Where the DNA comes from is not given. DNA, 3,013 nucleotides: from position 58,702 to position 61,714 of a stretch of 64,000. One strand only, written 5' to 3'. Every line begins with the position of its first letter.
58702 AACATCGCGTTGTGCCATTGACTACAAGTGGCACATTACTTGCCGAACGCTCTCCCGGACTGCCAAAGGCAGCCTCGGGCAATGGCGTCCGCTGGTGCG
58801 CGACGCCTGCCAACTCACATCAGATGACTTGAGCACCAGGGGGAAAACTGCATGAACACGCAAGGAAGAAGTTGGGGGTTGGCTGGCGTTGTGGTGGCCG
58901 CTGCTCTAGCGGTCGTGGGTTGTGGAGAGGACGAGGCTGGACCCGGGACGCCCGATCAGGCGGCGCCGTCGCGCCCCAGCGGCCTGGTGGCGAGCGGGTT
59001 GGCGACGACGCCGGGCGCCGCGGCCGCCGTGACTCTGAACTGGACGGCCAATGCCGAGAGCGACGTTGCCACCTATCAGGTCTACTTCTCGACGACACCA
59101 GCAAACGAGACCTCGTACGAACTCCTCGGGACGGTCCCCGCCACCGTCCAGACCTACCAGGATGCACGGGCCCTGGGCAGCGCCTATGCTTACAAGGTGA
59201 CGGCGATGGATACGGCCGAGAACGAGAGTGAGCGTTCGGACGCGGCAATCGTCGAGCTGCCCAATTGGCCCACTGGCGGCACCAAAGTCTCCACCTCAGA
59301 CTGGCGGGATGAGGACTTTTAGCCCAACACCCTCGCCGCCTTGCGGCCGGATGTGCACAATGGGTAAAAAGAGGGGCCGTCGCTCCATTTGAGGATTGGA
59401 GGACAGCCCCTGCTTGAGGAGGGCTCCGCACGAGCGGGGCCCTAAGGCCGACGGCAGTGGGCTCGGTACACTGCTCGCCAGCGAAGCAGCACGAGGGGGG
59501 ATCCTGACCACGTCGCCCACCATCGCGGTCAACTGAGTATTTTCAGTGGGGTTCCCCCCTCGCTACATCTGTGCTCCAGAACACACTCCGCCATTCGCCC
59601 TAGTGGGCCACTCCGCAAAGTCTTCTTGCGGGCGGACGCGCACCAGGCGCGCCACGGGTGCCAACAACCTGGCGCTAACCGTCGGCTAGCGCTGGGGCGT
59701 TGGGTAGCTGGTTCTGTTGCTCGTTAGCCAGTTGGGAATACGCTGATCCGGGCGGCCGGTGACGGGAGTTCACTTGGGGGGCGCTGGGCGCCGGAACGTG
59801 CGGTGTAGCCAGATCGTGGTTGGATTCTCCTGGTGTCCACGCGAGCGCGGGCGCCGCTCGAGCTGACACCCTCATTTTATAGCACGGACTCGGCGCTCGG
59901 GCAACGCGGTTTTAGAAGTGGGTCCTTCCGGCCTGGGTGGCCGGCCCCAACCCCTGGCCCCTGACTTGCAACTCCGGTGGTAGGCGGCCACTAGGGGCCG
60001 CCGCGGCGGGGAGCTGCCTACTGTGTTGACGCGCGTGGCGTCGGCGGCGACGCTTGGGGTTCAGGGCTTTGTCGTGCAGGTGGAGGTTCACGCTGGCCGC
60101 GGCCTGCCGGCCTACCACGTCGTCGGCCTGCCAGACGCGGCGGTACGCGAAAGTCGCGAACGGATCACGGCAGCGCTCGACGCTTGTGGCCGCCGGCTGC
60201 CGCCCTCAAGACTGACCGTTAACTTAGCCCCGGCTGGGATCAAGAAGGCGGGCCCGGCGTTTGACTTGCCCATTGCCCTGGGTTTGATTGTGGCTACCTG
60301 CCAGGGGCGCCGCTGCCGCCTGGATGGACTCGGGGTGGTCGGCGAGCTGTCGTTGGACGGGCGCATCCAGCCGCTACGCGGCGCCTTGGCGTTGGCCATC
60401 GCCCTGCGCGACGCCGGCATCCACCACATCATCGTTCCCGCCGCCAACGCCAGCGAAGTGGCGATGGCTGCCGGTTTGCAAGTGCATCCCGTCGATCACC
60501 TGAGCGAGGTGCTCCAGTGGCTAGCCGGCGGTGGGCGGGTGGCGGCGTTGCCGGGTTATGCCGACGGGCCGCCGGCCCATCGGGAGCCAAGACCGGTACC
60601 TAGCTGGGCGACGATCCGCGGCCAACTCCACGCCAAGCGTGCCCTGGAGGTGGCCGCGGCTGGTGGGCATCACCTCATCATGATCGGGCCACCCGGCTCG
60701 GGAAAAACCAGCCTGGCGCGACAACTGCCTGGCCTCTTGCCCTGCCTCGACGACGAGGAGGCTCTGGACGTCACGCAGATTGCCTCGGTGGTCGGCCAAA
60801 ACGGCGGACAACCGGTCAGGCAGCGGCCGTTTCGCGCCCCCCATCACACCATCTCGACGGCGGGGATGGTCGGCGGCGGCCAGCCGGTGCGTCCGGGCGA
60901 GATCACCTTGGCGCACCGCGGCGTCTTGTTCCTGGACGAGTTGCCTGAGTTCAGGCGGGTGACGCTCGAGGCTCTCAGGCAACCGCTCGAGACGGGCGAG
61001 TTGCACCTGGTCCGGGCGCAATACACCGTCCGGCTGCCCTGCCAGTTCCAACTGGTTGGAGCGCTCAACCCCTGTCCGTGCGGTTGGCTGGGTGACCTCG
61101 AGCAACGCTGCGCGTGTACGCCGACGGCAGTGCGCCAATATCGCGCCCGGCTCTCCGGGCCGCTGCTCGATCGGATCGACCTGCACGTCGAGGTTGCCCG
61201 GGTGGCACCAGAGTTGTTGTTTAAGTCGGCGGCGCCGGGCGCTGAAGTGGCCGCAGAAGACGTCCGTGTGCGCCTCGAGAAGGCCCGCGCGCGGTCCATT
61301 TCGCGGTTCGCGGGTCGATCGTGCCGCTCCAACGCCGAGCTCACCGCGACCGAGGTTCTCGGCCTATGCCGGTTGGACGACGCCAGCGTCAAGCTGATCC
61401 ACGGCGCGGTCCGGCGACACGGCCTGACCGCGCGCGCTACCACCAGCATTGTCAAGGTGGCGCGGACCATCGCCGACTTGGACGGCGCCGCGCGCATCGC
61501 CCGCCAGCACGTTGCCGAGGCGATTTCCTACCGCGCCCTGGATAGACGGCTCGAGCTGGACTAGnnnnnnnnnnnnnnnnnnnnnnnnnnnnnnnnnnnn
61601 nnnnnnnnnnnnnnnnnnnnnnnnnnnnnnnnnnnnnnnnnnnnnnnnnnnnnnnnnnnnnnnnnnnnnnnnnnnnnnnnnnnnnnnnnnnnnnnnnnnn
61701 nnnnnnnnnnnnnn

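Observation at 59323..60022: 700-bp non-coding gap in an otherwise tightly packed region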

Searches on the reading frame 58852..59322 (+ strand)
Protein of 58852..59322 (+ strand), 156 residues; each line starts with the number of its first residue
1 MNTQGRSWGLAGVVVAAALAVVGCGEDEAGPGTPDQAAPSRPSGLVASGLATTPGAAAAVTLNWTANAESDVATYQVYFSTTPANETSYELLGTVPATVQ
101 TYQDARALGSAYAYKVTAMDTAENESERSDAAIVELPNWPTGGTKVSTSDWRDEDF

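Call 8: search_protein_families(library=pfam, proteins=[window:58852-59322:+])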
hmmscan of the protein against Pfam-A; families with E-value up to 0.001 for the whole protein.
window:58852-59322:+ (156 aa): 0 families

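Call 26: find_homologous_proteins(query=window:58852-59322:+, max_evalue=0.001)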
Query window:58852-59322:+ (156 aa): 1 proteins with E <= 0.001 among 2708 candidates.
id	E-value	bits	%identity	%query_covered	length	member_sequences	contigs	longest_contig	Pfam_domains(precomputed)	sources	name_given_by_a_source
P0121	3.0e-94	331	100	100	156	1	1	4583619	-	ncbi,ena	-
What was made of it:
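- On Conserved structured ncRNA (in the general sense): The 156-aa neighbour has no homologue (call 26).
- Tried and rejected: The 156-aa neighbour has no homologue among 5.8 billion proteins (call 26).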

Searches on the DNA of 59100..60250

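Call 4: search_rna_families(source=window, start=59100, end=60250, threshold=evalue, max_evalue=10, show_alignments=3)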
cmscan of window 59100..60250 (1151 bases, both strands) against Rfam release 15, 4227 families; matches with E-value up to 10: 6.
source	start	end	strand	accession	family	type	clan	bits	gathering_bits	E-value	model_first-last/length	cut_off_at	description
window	59304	59339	+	RF01662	ceN89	Gene; snRNA; snoRNA; CD-box;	-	18.9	48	0.59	1-78/78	no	Caenorhabditis snoRNA ceN89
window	59634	59698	+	RF02564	naRNA4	Gene; sRNA;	-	16.1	59.5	5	1-77/77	no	Nucleoid-associated noncoding RNA 4 (CssrE)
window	59305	59331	+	RF01309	sR60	Gene; snRNA; snoRNA; CD-box;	CL00132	14.7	50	2.5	1-55/55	no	Small nucleolar RNA sR60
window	60039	60109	+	RF00223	IRES_Bip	Cis-reg; IRES;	-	13.8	40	0.11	1-263/263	no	bip internal ribosome entry site (IRES)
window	59155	59278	+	RF01514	Afu_513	Gene; snRNA; snoRNA; CD-box;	-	13.3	48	4.1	1-103/103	no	A. fumigatus snoRNA Afu_513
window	59100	59313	-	RF01877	MIAT_exon5_3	Gene; lncRNA;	-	7.3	90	4.9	1-247/382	3'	Myocardial infarction associated transcript exon 5 conserved region 3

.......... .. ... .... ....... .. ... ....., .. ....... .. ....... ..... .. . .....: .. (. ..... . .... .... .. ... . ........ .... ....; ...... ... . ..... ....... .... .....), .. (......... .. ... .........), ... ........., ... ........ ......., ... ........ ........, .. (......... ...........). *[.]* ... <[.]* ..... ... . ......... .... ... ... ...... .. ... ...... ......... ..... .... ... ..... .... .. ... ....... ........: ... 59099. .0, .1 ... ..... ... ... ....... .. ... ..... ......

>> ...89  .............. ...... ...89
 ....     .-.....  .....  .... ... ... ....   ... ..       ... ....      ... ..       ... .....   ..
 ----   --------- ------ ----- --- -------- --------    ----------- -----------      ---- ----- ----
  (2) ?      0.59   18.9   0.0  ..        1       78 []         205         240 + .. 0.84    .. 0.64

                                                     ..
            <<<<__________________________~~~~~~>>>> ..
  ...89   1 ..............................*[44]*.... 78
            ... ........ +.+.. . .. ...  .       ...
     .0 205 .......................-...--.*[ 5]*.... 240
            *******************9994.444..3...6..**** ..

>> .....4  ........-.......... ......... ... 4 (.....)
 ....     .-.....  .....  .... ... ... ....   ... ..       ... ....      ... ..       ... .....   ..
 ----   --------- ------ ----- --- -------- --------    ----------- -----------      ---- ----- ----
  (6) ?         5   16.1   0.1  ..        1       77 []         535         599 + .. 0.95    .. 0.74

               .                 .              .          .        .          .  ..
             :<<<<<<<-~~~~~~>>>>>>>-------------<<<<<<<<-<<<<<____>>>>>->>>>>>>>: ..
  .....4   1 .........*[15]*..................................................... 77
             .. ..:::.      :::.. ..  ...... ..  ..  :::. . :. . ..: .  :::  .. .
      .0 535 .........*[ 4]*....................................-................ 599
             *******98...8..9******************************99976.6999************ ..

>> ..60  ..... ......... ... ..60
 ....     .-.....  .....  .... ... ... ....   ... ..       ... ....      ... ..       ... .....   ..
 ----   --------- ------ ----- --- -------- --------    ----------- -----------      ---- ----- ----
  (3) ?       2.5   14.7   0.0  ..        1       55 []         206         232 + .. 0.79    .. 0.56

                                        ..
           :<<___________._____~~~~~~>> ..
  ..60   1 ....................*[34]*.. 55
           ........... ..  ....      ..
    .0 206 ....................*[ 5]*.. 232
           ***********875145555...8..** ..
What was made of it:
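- On SRP RNA (4.5S or large): There is no Rfam SRP hit at E<=10 (call 4).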

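Call 48: search_rna_families(source=window, start=59355, end=59875, threshold=evalue, max_evalue=10, show_alignments=2)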
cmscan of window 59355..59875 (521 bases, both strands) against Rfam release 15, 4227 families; matches with E-value up to 10: 2.
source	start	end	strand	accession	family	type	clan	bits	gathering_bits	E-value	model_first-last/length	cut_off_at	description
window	59634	59698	+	RF02564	naRNA4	Gene; sRNA;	-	16.1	59.5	2.3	1-77/77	no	Nucleoid-associated noncoding RNA 4 (CssrE)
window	59531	59558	+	RF01962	RMST_1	Gene; lncRNA;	-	10.6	40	8.2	1-61/61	no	Rhabdomyosarcoma 2 associated transcript conserved region 1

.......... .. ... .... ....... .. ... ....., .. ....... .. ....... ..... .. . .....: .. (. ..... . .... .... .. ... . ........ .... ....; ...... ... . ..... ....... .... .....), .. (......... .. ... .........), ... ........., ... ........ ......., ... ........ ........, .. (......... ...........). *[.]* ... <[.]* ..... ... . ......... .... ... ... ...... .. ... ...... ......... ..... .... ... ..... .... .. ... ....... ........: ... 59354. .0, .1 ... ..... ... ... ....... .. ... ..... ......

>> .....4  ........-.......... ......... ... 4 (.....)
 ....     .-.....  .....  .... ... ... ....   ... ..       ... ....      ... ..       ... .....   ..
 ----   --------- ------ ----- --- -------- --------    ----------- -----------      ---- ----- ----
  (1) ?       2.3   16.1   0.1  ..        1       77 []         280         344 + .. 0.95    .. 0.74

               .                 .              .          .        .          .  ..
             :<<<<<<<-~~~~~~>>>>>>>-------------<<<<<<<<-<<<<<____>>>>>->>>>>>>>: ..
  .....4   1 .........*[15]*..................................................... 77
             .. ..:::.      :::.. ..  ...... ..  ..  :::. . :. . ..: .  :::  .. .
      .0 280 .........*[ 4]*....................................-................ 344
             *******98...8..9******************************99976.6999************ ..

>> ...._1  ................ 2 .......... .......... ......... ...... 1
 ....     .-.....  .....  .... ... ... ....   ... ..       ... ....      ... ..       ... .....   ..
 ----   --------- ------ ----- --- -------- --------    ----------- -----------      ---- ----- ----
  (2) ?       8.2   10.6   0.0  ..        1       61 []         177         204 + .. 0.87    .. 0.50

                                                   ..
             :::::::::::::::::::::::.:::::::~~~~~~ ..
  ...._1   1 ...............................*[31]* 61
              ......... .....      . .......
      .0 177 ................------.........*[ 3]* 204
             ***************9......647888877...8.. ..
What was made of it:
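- On Any Rfam 15 family (4227 models): The permissive scans gave only chance-level hits with E>=0.1 to unrelated families: snoRNAs, an IRES, naRNA4 and lncRNA fragments (calls 4, 48).
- On RNase P RNA: There is no Rfam hit (calls 4, 48).
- There is a weak chance-level resemblance to the REP-derived naRNA4 model, at E = 2.3 (calls 4, 48). No Rfam hit even at E<=10 with relaxed filters on a 521-nt query (call 48).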

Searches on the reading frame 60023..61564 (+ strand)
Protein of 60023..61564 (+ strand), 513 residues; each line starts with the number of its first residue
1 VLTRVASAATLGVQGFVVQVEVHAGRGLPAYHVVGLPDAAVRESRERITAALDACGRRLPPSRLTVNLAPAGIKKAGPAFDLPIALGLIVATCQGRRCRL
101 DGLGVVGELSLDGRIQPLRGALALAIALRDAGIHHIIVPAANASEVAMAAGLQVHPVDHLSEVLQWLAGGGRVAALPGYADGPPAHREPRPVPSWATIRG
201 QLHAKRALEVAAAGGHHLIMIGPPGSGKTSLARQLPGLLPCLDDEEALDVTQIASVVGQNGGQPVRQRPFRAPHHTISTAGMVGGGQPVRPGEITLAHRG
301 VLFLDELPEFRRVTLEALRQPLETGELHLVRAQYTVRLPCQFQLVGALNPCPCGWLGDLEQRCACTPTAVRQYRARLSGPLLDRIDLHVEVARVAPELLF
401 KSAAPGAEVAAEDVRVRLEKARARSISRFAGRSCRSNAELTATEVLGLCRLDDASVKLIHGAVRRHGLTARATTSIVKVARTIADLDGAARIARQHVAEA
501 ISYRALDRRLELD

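Call 8: search_protein_families(library=pfam, proteins=[window:60023-61564:+])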
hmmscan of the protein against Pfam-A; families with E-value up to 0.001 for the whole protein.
window:60023-61564:+ (513 aa): 7 families
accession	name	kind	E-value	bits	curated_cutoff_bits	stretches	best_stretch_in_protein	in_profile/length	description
PF01078.27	Mg_chelatase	-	1.8e-88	295.8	20.3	1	196-395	3-203/207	Magnesium chelatase, subunit ChlI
PF13541.12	ChlI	-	1.3e-38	132.1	27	1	20-142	1-121/121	Subunit ChlI of Mg-chelatase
PF13335.12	Mg_chelatase_C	-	6.9e-23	81.5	26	1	411-504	4-94/94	Magnesium chelatase, subunit ChlI C-terminal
PF07728.20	AAA_5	-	3e-08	34.2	22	0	217-239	1-23/139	AAA domain (dynein-related subfamily)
PF05362.19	Lon_C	-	9e-08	32.4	21.1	1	72-165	104-200/205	Lon protease (S16) C-terminal proteolytic domain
PF00493.29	MCM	-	0.00062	19.4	23.3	0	290-352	113-175/224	MCM P-loop domain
PF00158.32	Sigma54_activat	-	0.00081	19.6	20.2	0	284-335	79-130/168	Sigma-54 interaction domain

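Call 11: find_related_loci(query=window:60023-61564:+, collection=genome_contigs, flank=6000)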
Query window:60023-61564:+ (513 aa) in genome_contigs; peptide patterns used: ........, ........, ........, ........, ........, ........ (x = any residue, [..] = any of these).
600 stretches matched a pattern (row limit reached: there are more); 599 encode a relative of the query (tblastn E <= 1e-3); the best 80 are kept; 80 distinct loci.
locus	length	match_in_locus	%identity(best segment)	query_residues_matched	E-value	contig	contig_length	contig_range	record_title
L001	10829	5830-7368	46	1-508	3e-152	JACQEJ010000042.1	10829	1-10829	MAG: Deltaproteobacteria bacterium isolate NC_groundwater_1018_Pr1_S-0.65um_46_20 Montesol18_Sp65_coassembly_scaffold_19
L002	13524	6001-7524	48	1-510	9e-151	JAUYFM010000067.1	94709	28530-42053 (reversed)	MAG: Smithellaceae bacterium isolate C21_metabat.bin.13 C21_k141_441676, whole genome shotgun sequence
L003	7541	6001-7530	49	1-510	7e-150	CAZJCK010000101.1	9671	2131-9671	MAG TPA_asm: uncultured Ignavibacteriales bacterium isolate SRP141376_co4_224 genome assembly, contig: NODE_11589_length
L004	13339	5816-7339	48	1-510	3e-149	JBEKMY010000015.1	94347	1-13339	MAG: Smithella sp. isolate SPRUCE 404 SPRUCE_404_15, whole genome shotgun sequence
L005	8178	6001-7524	46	1-509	1e-148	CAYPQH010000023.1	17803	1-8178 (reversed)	MAG TPA_asm: uncultured Nitrospinaceae bacterium isolate SRP128015_co3_424 genome assembly, contig: NODE_3259_length_178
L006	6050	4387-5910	47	1-510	3e-149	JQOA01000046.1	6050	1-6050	Smithella sp. D17 contig_144, whole genome shotgun sequence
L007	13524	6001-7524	46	1-508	2e-148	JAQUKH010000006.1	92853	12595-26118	MAG: bacterium isolate STD1_102 NODE_483_length_92853_cov_4.698413_Sandtown_D1, whole genome shotgun sequence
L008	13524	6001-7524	50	1-509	2e-146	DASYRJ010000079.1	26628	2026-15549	MAG TPA_asm: Gemmatimonadales bacterium isolate SMAG_U4508 k141_1361407, whole genome shotgun sequence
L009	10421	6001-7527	47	1-510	3e-146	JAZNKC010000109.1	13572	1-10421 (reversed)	MAG: Ructibacterium sp. isolate T1900044677_TS20190143.MAGScoT_cleanbin_000012 SGB_1647_k141_2129288, whole genome shotg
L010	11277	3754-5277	47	1-510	2e-145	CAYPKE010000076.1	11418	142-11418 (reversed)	MAG TPA_asm: uncultured Syntrophales bacterium isolate SRP241326_co3_310 genome assembly, contig: NODE_6917_length_11418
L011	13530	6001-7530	46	1-510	2e-145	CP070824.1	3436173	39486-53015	MAG: Candidatus Zixiibacteriota bacterium isolate bin1124 chromosome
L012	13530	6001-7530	47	1-509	3e-145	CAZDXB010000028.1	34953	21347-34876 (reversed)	MAG TPA_asm: uncultured Hyphomicrobiales bacterium isolate SRP141376_co1_185 genome assembly, contig: NODE_2862_length_3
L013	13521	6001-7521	47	1-509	8e-145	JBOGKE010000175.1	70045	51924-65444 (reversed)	MAG: Terriglobia bacterium isolate TC-S_metawrap_bin.145 k127_3022540, whole genome shotgun sequence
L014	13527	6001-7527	46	1-510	9e-145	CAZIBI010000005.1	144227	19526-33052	MAG TPA_asm: uncultured Ignavibacteria bacterium isolate binchicken_co199_86 genome assembly, contig: NODE_143_length_14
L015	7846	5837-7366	45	1-510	1e-144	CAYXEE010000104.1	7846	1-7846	MAG TPA_asm: uncultured Chitinophagaceae bacterium isolate SRP257756_co1_98 genome assembly, contig: NODE_8612_length_78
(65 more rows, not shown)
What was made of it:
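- On Conserved structured ncRNA (in the general sense): The genome scan was saturated by conserved ComM motifs (call 11).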

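Call 12: find_encoding_contigs(protein=window:60023-61564:+, flank=6000, max_places=6)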
Protein window:60023-61564:+ (513 aa): no gene with exactly this product is on record in the collection.

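Call 13: find_homologous_proteins(query=window:60023-61564:+, max_evalue=1e-100)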
Query window:60023-61564:+ (513 aa): 7833 proteins with E <= 1e-100 among 8000 candidates; the best 120 are listed.
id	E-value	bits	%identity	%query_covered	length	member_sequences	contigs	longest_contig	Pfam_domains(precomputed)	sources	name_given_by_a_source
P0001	0.0e+0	1123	100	100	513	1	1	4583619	PF13335.13,PF05362.20,PF07728.21,PF01078.28,PF13541.13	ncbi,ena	-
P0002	4.5e-168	578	-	-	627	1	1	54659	PF00158.33,PF13335.13,PF05362.20,PF00493.30,PF00004.36,PF13401.13,PF05496.19,PF07728.21,PF01078.28,PF13541.13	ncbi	-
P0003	1.4e-150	521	50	99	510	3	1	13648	PF00158.33,PF13335.13,PF00493.30,PF07728.21,PF01078.28,PF13541.13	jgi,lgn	-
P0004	6.5e-149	515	51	99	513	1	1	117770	PF13335.13,PF05362.20,PF00493.30,PF07728.21,PF01078.28,PF13541.13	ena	-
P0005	1.1e-148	514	50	99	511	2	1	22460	PF13335.13,PF05362.20,PF00493.30,PF05496.19,PF07728.21,PF01078.28,PF13541.13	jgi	-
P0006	3.1e-148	513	52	99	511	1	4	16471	PF00158.33,PF13335.13,PF00493.30,PF07728.21,PF01078.28,PF13541.13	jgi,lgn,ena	-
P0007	7.8e-148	512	52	99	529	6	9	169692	PF00158.33,PF13335.13,PF07728.21,PF01078.28,PF13541.13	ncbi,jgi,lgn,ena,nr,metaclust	ncbi:MAG: YifB family Mg chelatase-like AAA ATPase [Gemmatimonadetes bacterium]|jgi:magnesium chelat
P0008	8.4e-148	511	50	99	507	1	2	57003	PF00158.33,PF13335.13,PF05362.20,PF00493.30,PF07728.21,PF01078.28,PF13541.13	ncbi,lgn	ncbi:MAG: YifB family Mg chelatase-like AAA ATPase [Desulfosalsimonadaceae bacterium]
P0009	2.5e-147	510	51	99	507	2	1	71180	PF00158.33,PF07724.21,PF13335.13,PF05362.20,PF00493.30,PF07728.21,PF01078.28,PF13541.13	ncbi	-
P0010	3.1e-147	510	50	99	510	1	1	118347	PF13335.13,PF05362.20,PF00493.30,PF05496.19,PF07728.21,PF01078.28,PF13541.13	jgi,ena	-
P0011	4.5e-147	509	52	99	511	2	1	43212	PF00158.33,PF13335.13,PF00493.30,PF07728.21,PF01078.28,PF13541.13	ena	-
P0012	6.0e-147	509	52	99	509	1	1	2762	PF00158.33,PF13335.13,PF00493.30,PF07728.21,PF01078.28,PF13541.13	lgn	-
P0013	1.0e-146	508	49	100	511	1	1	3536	PF00158.33,PF13335.13,PF00493.30,PF05496.19,PF07728.21,PF01078.28,PF13541.13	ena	-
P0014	1.4e-146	507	48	99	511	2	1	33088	PF00158.33,PF13335.13,PF05362.20,PF00493.30,PF07728.21,PF01078.28,PF13541.13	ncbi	ncbi:MAG: YifB family Mg chelatase-like AAA ATPase [Armatimonadota bacterium]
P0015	1.5e-146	507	48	99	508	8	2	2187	PF13335.13,PF00493.30,PF07728.21,PF01078.28,PF13541.13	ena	-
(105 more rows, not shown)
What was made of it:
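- Checked: The public protein collection holds exactly these two products from a 4.58-Mb contig, as P0121 and P0001 (calls 13, 26).
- On Conserved structured ncRNA (in the general sense): ComM relatives are at most 53% identical (call 13).
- The source appears to be a long single-contig assembly (call 13), where indel errors can break genes.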

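Call 14: find_encoding_contigs(protein=P0002, flank=10000, max_places=4)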
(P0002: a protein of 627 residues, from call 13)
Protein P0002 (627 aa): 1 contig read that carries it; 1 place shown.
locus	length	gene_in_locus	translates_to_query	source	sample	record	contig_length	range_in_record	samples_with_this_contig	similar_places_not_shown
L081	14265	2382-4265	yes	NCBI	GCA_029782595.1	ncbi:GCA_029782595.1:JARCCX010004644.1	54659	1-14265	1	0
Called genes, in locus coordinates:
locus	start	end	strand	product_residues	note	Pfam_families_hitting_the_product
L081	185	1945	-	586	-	PF00408:PGM_PMM_IV (faint), PF02878:PGM_PMM_I, PF02879:PGM_PMM_II, PF02880:PGM_PMM_III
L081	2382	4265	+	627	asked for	PF13541:ChlI, PF05362:Lon_C (weak), PF00158:Sigma54_activat (faint), PF00493:MCM (faint), PF01078:Mg_chelatase, PF07728:AAA_5 (weak), PF01078:Mg_chelatase, PF13335:Mg_chelatase_C, +3 more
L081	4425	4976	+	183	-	PF01177:Asp_Glu_race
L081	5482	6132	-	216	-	PF00702:Hydrolase, PF12710:HAD, PF13419:HAD_2, PF13242:Hydrolase_like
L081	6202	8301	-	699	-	PF03030:H_PPase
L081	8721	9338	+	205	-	PF00485:PRK, PF06414:Zeta_toxin (weak), PF13238:AAA_18 (weak), PF13207:AAA_17 (faint)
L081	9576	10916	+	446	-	PF00324:AA_permease, PF13520:AA_permease_2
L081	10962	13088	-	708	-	PF09972:DUF2207, PF20990:DUF2207_C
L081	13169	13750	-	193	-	PF04011:LemA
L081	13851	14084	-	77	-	-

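Call 15: find_encoding_contigs(protein=P0001, flank=3000, max_places=3)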
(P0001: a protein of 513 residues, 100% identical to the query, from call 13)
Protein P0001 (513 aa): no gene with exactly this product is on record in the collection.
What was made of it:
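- Tried and rejected: Exact look-ups of the window's ComM in the contig index failed (calls 12, 15).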

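Call 16: list_cluster_members(proteins=[P0001, P0002])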
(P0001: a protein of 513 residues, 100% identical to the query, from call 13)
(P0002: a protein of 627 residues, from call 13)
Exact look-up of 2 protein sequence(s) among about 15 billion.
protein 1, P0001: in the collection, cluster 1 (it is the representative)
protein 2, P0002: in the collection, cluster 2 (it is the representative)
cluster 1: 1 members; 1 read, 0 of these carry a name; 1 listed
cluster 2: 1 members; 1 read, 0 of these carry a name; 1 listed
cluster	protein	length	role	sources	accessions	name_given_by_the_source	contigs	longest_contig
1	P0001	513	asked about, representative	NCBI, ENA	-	-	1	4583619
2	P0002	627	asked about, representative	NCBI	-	-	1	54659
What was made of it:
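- Tried and rejected: Cluster look-up gave no organism name (call 16).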
